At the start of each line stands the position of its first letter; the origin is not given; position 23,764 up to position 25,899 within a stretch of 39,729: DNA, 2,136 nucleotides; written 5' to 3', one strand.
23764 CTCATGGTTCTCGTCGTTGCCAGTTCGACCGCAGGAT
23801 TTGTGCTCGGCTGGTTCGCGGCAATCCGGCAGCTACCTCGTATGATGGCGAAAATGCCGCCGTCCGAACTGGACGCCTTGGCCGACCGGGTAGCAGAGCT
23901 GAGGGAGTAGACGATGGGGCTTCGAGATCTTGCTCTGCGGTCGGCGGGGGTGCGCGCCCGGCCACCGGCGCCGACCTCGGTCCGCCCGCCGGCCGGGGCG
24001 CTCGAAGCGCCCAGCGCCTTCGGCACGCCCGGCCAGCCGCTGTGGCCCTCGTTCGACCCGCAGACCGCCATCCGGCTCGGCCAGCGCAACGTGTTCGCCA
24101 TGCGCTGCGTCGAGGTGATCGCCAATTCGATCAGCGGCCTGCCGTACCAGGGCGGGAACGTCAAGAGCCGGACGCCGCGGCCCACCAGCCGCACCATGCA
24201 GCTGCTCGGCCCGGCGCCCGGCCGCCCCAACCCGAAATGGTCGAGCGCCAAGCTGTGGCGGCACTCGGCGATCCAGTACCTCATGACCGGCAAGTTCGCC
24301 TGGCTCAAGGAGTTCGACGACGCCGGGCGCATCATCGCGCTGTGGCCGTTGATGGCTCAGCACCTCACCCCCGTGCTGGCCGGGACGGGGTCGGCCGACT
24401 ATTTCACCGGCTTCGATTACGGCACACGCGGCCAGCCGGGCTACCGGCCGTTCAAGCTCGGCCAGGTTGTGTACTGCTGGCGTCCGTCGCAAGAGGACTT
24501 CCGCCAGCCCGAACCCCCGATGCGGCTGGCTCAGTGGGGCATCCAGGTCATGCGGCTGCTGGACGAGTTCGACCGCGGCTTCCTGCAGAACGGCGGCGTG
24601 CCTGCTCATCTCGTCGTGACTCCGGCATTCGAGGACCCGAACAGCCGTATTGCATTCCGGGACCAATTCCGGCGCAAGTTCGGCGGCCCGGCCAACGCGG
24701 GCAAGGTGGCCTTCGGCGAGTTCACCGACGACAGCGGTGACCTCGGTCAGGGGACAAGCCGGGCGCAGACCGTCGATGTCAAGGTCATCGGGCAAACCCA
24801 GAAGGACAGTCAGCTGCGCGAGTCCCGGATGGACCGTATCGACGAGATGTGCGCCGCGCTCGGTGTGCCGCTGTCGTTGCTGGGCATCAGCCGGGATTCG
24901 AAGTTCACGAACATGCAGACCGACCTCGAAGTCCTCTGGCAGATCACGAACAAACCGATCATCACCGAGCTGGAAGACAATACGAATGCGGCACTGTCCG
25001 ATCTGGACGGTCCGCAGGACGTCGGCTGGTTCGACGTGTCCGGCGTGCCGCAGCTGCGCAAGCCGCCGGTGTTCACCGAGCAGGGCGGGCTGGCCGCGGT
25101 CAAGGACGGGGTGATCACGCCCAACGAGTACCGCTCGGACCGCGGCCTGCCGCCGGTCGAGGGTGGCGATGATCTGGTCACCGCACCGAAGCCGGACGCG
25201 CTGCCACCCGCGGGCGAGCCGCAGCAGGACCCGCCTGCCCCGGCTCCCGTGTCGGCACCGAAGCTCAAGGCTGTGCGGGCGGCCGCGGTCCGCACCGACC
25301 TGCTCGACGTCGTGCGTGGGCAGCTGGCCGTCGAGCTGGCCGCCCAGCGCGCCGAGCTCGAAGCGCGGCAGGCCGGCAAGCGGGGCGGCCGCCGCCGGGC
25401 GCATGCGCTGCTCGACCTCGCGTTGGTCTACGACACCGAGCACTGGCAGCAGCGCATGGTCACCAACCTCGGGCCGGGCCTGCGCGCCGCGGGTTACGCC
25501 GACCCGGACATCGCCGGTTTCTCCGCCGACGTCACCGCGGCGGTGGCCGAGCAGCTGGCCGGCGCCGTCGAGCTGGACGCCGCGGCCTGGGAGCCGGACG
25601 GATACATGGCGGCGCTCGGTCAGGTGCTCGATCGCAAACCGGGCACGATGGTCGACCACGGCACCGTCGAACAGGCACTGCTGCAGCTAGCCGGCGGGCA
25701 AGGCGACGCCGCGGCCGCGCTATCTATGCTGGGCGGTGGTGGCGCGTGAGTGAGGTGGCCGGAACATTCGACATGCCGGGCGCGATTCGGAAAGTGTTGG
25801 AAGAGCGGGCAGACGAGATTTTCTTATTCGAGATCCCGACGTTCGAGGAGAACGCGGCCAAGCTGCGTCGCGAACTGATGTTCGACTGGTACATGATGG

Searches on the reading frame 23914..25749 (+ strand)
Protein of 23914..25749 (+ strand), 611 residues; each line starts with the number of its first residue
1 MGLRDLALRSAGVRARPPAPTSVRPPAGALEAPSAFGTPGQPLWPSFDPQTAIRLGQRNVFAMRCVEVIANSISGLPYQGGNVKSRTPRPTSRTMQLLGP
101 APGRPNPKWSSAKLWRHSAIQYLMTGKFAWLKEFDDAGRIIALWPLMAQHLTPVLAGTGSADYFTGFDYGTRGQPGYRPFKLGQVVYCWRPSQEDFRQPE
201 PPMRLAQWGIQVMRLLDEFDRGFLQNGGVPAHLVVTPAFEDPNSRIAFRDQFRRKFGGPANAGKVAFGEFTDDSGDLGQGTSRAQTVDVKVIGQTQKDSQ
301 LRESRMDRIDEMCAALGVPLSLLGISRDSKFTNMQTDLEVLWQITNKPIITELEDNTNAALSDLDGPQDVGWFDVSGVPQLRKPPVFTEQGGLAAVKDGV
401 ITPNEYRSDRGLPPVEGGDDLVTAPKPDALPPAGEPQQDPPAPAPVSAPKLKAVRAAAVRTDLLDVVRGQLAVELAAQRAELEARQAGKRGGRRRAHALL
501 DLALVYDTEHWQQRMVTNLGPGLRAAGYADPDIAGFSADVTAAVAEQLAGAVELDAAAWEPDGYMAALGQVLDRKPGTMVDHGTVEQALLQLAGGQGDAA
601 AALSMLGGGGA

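Call 3: search_protein_families(library=pfam, proteins=[window:23914-25749:+], max_evalue=0.1)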
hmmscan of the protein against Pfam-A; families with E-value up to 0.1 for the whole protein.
window:23914-25749:+ (611 aa): 2 families
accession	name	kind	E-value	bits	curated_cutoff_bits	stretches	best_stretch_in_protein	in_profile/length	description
PF04860.17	Phage_portal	-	7.8e-33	114.4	39.1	1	63-408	4-318/321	Phage portal protein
PF24610.1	DUF7623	-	0.03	14.9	27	0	316-358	6-50/64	Domain of unknown function (DUF7623)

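Call 4: search_protein_families(library=phrogs, proteins=[window:23914-25749:+], max_evalue=0.01)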
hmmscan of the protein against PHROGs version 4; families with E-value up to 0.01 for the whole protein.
window:23914-25749:+ (611 aa): 4 families
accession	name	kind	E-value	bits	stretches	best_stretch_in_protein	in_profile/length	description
phrog_2662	-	head and packaging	3.6e-49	169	1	38-497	38-480/717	portal protein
phrog_12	-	head and packaging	4e-40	139.5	1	45-442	79-447/646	portal protein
phrog_5929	-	head and packaging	5.2e-11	43.3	1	218-422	6-194/228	portal protein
phrog_21454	-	unknown function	0.00058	20.2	1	313-421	65-169/320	-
